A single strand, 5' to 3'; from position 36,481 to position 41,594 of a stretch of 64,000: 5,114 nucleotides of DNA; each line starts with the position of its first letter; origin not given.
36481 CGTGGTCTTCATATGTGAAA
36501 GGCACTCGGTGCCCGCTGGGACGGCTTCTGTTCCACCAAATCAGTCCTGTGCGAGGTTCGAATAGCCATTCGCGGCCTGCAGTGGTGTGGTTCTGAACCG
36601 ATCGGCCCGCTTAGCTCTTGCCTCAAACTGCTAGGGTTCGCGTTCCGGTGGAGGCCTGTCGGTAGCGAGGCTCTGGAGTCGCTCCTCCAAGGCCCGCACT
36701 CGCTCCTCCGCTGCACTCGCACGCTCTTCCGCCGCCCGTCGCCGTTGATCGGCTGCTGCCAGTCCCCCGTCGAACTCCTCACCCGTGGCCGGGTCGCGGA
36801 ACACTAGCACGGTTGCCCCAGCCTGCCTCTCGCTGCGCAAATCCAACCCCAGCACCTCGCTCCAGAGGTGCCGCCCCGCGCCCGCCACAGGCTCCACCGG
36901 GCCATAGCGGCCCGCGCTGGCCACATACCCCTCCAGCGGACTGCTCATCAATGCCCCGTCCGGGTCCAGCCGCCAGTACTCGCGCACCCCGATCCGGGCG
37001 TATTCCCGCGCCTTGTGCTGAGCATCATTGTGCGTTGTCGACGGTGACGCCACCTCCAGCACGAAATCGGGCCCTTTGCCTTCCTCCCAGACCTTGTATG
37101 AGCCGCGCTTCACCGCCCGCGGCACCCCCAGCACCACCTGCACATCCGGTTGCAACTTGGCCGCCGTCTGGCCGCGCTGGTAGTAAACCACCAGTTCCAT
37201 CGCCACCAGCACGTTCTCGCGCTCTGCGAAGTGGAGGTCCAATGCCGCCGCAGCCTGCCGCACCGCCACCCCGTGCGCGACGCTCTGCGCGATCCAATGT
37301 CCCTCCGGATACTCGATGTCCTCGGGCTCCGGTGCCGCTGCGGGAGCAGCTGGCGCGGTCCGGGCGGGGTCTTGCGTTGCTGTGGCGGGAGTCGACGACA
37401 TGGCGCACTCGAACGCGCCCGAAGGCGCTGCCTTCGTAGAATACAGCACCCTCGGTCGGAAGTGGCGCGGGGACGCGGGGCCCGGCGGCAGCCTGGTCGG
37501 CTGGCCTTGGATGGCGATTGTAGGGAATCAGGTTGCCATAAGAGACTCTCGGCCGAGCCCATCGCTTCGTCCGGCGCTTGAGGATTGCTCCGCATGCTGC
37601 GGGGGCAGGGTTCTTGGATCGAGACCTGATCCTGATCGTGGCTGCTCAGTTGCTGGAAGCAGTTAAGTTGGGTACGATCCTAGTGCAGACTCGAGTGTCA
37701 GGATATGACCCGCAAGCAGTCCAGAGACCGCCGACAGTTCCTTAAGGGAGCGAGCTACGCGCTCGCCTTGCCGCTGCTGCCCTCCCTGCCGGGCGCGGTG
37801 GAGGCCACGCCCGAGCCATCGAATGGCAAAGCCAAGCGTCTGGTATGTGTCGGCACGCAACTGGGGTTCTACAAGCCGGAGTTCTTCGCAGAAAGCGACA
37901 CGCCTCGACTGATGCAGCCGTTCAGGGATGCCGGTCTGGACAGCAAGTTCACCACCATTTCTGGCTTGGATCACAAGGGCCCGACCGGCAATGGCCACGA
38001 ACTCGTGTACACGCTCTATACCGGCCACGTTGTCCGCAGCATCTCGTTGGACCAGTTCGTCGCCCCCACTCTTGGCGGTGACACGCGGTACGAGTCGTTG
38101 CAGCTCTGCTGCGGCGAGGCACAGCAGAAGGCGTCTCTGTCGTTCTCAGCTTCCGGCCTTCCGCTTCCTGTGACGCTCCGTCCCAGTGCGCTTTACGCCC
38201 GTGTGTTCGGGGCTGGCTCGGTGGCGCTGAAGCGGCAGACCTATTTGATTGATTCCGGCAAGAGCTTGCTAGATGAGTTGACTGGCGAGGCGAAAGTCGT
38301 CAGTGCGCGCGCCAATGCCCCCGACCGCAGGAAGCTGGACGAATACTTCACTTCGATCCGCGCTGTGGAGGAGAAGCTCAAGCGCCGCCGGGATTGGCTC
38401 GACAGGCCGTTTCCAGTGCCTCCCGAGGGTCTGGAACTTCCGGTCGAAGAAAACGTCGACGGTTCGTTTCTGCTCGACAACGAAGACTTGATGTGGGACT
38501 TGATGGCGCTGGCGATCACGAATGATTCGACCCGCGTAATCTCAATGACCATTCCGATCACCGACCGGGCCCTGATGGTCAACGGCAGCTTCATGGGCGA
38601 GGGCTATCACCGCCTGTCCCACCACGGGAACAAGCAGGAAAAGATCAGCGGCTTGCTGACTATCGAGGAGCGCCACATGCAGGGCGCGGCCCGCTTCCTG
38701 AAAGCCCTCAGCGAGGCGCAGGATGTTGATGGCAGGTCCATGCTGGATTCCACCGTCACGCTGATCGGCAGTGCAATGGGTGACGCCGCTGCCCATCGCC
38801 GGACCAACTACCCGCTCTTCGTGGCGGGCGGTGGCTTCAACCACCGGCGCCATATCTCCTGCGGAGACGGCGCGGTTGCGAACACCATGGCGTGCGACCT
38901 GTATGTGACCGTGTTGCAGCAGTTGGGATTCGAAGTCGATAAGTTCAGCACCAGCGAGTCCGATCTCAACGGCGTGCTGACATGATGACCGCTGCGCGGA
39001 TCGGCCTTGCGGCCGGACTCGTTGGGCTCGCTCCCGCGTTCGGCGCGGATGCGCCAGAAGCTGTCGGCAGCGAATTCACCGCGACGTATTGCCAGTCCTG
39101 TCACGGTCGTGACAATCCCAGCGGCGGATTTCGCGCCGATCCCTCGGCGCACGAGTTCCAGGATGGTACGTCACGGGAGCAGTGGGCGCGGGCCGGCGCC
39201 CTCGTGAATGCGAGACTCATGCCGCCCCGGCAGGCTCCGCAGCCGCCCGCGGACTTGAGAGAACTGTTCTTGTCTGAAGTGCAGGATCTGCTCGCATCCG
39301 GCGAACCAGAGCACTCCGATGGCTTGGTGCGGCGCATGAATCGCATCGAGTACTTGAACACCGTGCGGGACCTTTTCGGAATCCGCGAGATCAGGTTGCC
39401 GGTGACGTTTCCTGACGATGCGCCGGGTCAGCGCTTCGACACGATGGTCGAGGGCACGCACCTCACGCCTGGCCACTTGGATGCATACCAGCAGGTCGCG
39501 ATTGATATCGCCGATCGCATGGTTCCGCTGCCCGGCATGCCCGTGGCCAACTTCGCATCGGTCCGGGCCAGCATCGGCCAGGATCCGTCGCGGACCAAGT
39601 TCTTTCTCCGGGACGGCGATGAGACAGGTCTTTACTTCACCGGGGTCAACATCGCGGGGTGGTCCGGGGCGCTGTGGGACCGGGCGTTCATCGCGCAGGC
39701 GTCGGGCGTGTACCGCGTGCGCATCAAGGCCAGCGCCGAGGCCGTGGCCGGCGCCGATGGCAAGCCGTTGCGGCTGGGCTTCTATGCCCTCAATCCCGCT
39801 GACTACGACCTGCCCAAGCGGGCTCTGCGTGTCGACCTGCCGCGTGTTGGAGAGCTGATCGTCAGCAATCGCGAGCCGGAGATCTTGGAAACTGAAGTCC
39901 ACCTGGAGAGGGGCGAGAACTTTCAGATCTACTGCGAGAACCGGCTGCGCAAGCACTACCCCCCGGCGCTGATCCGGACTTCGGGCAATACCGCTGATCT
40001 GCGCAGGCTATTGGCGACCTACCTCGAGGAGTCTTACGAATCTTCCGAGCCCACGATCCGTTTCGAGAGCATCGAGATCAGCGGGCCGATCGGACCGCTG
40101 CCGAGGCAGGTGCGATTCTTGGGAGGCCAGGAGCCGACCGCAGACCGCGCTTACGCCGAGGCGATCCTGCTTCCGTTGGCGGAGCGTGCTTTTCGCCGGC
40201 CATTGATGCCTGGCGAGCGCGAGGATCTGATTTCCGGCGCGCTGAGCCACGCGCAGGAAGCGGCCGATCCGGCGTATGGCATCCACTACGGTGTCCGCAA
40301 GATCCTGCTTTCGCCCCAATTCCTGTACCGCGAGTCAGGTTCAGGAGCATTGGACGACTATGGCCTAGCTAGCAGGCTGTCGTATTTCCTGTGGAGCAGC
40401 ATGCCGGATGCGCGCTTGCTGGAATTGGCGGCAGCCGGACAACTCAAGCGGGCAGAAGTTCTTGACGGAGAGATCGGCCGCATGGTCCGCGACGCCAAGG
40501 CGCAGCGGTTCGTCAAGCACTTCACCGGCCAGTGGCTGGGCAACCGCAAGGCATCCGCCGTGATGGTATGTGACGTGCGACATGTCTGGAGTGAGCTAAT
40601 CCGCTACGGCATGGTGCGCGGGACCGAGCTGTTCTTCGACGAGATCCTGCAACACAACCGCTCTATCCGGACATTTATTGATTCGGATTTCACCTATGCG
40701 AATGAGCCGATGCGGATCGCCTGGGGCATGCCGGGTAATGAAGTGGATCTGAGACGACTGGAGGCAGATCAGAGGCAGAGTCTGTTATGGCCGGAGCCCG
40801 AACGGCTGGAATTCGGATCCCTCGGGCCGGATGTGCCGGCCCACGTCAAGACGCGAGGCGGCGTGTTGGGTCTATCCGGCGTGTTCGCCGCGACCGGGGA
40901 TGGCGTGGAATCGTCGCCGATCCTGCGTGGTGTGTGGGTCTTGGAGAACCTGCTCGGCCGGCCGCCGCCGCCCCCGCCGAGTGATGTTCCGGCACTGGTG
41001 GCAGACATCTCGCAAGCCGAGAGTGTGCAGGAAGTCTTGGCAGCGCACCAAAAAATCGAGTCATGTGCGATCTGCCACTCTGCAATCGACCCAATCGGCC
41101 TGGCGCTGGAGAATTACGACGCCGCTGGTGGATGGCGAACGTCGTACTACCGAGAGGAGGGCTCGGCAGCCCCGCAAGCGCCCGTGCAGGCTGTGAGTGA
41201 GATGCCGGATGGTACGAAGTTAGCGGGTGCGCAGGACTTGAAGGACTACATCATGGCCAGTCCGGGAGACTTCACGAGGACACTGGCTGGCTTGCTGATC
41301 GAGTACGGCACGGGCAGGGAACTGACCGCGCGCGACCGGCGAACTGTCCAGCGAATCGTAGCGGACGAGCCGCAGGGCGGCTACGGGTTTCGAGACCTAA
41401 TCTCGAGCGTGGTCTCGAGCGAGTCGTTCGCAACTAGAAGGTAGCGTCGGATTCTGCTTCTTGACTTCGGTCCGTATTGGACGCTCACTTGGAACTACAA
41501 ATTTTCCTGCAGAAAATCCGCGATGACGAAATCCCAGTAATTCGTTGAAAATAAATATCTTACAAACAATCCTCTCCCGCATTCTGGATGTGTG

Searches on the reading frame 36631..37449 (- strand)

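Call 28: search_protein_families(library=pfam, proteins=[window:36631-37449:-], max_evalue=0.01)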
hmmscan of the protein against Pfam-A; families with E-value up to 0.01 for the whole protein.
window:36631-37449:- (272 aa): 1 family
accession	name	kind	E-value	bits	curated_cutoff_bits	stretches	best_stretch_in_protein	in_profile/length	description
PF05685.18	Uma2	-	4.9e-20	72.1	27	1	40-166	10-134/172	Putative restriction endonuclease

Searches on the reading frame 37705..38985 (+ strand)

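Call 3: search_protein_families(library=pfam, proteins=[window:37705-38985:+])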
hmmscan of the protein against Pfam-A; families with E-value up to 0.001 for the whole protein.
window:37705-38985:+ (426 aa): 1 family
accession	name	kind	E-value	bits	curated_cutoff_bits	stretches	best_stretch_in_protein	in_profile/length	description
PF07586.16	HXXSHH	-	1.2e-51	176.5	30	1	45-326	1-304/307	Protein of unknown function (DUF1552)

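Call 4: search_protein_families(library=ncbifam, proteins=[window:37705-38985:+])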
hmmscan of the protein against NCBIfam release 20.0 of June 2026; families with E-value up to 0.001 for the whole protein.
window:37705-38985:+ (426 aa): 0 families

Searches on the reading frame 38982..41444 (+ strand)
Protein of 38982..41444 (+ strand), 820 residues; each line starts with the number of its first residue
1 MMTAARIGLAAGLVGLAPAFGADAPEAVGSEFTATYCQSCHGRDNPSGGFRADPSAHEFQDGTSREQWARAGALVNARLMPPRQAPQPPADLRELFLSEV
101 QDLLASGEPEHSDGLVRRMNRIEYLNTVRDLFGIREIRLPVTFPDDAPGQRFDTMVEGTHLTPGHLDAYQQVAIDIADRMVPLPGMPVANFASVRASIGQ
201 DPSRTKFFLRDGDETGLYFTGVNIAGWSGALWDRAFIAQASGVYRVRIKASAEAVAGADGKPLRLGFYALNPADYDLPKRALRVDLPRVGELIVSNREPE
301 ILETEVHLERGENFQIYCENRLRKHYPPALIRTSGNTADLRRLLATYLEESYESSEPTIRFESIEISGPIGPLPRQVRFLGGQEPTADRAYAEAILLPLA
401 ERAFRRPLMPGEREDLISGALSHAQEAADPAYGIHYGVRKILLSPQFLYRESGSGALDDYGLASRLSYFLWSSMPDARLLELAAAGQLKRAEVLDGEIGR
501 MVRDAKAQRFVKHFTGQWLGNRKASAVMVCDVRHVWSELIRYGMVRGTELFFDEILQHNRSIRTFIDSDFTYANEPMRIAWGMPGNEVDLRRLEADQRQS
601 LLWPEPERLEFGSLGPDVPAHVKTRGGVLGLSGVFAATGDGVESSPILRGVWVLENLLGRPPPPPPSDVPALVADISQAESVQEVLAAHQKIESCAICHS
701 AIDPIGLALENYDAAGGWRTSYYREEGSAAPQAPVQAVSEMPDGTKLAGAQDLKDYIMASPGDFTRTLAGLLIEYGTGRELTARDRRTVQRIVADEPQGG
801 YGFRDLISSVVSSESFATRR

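Call 3: search_protein_families(library=pfam, proteins=[window:38982-41444:+])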
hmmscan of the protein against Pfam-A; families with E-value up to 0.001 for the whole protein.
window:38982-41444:+ (820 aa): 5 families
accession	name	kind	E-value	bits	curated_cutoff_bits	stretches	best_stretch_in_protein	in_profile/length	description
PF07631.16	PSD4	-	1.3e-31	110.2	23.3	1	457-578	1-123/128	Protein of unknown function (DUF1592)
PF07627.16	PSCyt3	-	7.2e-30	103.6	27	1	625-721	1-97/98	Protein of unknown function (DUF1588)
PF07624.16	PSD2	-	6.7e-19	67.8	25.8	1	743-816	1-74/74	Protein of unknown function (DUF1585)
PF07626.16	PSD3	-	3.3e-16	60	23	1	117-181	1-64/65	Protein of unknown function (DUF1587)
PF07637.16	PSD5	-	6.4e-11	42.9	34.2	1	392-450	2-60/62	Protein of unknown function (DUF1595)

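Call 4: search_protein_families(library=ncbifam, proteins=[window:38982-41444:+])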
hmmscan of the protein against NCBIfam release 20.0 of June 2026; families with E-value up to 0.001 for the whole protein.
window:38982-41444:+ (820 aa): 0 families
